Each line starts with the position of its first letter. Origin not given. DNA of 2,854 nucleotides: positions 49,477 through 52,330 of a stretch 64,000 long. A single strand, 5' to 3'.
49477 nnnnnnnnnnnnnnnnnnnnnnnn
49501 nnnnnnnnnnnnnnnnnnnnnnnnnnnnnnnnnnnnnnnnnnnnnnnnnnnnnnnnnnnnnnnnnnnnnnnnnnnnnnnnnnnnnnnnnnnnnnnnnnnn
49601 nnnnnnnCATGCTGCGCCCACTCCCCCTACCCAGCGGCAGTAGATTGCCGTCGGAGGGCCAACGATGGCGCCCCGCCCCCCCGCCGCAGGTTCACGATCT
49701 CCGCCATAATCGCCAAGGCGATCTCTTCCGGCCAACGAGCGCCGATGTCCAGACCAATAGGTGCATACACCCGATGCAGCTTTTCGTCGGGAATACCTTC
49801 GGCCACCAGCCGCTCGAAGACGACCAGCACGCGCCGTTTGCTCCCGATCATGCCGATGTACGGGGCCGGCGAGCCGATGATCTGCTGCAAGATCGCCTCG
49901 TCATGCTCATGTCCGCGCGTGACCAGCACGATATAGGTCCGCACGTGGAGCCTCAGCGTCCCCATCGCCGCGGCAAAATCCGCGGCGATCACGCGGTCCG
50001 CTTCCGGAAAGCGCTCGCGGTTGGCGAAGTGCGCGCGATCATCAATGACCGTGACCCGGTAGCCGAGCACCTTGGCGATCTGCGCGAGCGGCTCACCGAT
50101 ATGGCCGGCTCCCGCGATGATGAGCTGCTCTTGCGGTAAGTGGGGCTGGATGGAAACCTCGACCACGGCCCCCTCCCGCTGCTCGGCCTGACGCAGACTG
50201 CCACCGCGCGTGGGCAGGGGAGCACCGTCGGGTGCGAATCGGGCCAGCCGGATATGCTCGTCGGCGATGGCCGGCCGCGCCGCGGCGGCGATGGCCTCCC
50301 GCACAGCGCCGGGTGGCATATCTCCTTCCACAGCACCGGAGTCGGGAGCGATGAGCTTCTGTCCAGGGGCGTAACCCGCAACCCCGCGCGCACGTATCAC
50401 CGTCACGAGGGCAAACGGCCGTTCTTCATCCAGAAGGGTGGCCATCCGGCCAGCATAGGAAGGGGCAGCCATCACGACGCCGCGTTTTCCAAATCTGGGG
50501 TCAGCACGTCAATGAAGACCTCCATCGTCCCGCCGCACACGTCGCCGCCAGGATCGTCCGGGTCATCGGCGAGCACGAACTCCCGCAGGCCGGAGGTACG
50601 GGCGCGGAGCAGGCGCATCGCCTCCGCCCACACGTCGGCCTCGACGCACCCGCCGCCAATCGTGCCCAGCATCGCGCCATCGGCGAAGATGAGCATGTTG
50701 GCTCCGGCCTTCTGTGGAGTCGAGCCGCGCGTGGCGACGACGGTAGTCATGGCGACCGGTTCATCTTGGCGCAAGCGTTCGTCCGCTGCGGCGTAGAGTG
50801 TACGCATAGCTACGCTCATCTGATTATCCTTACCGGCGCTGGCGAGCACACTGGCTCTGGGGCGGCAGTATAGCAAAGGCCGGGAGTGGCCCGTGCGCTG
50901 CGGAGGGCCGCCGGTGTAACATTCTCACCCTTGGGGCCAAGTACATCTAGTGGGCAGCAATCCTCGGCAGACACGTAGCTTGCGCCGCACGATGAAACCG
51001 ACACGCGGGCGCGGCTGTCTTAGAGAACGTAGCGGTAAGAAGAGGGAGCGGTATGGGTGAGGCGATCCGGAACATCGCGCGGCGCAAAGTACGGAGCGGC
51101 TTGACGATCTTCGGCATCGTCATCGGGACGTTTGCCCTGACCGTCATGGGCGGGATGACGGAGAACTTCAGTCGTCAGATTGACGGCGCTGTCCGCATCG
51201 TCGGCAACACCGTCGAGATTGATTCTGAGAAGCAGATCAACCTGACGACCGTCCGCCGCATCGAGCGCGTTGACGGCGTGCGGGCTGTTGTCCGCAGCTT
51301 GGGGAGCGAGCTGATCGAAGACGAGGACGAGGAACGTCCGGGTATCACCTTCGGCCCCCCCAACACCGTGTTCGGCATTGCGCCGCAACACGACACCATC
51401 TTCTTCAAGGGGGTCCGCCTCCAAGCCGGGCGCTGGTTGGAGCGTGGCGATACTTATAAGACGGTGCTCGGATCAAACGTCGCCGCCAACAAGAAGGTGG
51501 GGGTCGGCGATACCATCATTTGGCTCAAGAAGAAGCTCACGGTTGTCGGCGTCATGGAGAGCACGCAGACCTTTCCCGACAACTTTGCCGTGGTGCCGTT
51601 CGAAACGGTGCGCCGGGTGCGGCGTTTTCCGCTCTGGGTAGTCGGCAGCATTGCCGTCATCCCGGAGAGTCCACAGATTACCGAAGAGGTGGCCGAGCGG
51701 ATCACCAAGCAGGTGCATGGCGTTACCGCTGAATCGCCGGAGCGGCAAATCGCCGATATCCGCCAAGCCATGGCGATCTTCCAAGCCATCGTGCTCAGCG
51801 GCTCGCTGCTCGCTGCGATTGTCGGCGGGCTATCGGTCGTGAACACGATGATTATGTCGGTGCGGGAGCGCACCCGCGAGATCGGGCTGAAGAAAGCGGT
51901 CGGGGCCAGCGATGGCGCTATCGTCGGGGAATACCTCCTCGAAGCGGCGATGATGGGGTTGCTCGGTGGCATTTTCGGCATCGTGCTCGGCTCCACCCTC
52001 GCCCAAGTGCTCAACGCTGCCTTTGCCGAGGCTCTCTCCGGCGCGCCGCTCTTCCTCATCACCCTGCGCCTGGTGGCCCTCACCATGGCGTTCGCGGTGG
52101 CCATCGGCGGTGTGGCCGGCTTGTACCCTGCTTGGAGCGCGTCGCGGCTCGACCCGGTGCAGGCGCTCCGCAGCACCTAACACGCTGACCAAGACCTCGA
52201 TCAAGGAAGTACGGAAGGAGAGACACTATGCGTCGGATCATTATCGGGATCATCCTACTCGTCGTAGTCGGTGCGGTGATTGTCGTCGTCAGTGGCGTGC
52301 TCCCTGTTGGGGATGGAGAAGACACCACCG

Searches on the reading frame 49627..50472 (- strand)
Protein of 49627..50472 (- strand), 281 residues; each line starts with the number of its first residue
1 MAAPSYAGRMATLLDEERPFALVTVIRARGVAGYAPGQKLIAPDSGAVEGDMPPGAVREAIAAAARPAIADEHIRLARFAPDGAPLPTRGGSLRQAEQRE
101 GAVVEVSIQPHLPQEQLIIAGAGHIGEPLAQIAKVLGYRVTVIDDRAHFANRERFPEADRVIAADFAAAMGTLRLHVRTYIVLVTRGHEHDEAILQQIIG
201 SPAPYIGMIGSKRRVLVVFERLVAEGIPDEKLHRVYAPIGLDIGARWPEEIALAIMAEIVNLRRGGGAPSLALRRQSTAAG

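Call 43: search_protein_families(library=pfam, proteins=[window:49627-50472:-], max_evalue=0.001)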
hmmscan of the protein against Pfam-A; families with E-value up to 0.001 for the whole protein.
window:49627-50472:- (281 aa): 4 families
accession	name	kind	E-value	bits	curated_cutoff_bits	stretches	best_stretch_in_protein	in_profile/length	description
PF13478.12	XdhC_C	-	6.2e-46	156.4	29.7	1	117-259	1-125/125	XdhC Rossmann domain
PF02625.21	XdhC_CoxI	-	5e-08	33.2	24.3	1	14-79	2-67/68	XdhC and CoxI family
PF02826.25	2-Hacid_dh_C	-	0.00021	21.2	25.1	1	95-151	15-73/178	D-isomer specific 2-hydroxyacid dehydrogenase, NAD binding domain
PF07992.20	Pyr_redox_2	-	0.00044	20.2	26.1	1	110-167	138-193/291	Pyridine nucleotide-disulphide oxidoreductase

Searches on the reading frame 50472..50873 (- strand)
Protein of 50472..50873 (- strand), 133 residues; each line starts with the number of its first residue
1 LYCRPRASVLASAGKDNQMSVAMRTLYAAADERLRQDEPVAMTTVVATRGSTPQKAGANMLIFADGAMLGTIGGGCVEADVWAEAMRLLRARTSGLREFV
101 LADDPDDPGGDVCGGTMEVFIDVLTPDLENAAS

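Call 43: search_protein_families(library=pfam, proteins=[window:50472-50873:-], max_evalue=0.001)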
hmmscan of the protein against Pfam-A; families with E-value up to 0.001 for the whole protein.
window:50472-50873:- (133 aa): 1 family
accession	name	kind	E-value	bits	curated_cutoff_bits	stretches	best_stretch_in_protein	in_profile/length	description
PF02625.21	XdhC_CoxI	-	8e-25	87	24.3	1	34-99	2-67/68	XdhC and CoxI family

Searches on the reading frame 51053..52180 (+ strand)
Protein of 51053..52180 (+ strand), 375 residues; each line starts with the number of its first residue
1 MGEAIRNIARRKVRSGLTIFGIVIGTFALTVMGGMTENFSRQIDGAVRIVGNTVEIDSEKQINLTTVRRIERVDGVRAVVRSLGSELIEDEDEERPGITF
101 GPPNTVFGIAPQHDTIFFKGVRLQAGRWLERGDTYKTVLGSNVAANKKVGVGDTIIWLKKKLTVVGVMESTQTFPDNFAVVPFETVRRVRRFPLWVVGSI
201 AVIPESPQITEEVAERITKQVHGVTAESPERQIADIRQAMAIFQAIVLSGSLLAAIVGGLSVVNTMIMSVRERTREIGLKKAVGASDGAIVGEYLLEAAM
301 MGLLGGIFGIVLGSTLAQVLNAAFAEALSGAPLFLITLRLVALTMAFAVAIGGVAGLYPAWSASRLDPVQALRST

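Call 6: search_protein_families(library=pfam, proteins=[window:51053-52177:+], max_evalue=0.01)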
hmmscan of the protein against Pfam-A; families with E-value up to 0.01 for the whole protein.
window:51053-52177:+ (375 aa): 2 families
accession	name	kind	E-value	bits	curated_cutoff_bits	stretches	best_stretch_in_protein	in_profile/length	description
PF12704.14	MacB_PCD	-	1.1e-22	81.7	27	1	15-219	1-206/207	MacB-like periplasmic core domain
PF02687.27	FtsX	-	6.8e-18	65.3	25.5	1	251-368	4-120/120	FtsX-like permease C-terminal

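Call 7: search_protein_families(library=ncbifam, proteins=[window:51053-52177:+], max_evalue=0.01)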
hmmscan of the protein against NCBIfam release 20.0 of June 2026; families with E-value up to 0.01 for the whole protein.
window:51053-52177:+ (375 aa): 10 families
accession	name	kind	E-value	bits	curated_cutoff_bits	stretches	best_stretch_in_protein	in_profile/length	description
TIGR02212.1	lolCE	equivalog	1.9e-24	86.4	362.45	1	15-374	24-410/411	lipoprotein-releasing ABC transporter permease subunit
NF007826.0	PRK10535.1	equivalog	4.9e-20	71.4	966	1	236-372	517-645/648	macrolide ABC transporter ATP-binding protein/permease MacB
TIGR03434.1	ADOP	subfamily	1.6e-17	62.9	622.3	1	147-374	160-401/803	ADOP family duplicated permease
NF038347.1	FtsX_Gpos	exception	4.5e-12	45.9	225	1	202-353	126-279/296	permease-like cell division protein FtsX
NF008357.0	PRK11146.1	exception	1.8e-11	43.5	439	1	159-373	184-412/414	lipoprotein-releasing ABC transporter permease subunit LolE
NF038346.1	FtsX_actino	exception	9.5e-11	41.6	250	1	207-363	142-301/308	permease-like cell division protein FtsX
TIGR00439.2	FtsX_Gneg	equivalog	5.7e-09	35.6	255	1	205-363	128-286/292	permease-like cell division protein FtsX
NF008076.0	PRK10814.1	exception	2e-08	33.6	473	1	15-373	27-397/399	lipoprotein-releasing ABC transporter permease subunit LolC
TIGR02213.1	lolE_release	exception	9.6e-08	31.3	540.35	1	161-374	183-410/411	lipoprotein-releasing ABC transporter permease subunit LolE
TIGR01185.1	devC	equivalog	0.0022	17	290.35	1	207-353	221-365/380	ABC transporter permease DevC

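Call 95: find_encoding_contigs(protein=window:51053-52180:+, flank=5000, max_places=10)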
Protein window:51053-52180:+ (375 aa): 3 contigs read that carry it; 2 places shown.
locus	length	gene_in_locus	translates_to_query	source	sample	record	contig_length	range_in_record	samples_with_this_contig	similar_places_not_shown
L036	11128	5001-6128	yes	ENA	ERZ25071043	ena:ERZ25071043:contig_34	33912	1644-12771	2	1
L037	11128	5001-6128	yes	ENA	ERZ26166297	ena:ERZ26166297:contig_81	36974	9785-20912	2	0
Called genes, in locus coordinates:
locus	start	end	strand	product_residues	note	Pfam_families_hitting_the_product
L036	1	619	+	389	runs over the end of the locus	PF14100:DUF6807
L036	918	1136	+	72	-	PF01176:eIF-1a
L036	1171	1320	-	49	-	-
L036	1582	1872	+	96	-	-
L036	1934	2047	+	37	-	-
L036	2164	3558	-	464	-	PF00202:Aminotran_3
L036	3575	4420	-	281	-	PF02625:XdhC_CoxI, PF13478:XdhC_C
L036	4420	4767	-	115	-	PF02625:XdhC_CoxI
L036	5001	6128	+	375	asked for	PF12704:MacB_PCD, PF02687:FtsX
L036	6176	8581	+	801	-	-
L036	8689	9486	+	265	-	PF00005:ABC_tran, PF02463:SMC_N (weak), PF13304:AAA_21 (weak)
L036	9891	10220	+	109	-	PF21983:NikA-like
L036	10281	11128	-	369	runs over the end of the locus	PF02746:MR_MLE_N (weak), PF13378:MR_MLE_C, PF26685:DUF8230_C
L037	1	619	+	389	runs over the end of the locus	PF14100:DUF6807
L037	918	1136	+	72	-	PF01176:eIF-1a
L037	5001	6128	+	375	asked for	PF12704:MacB_PCD, PF02687:FtsX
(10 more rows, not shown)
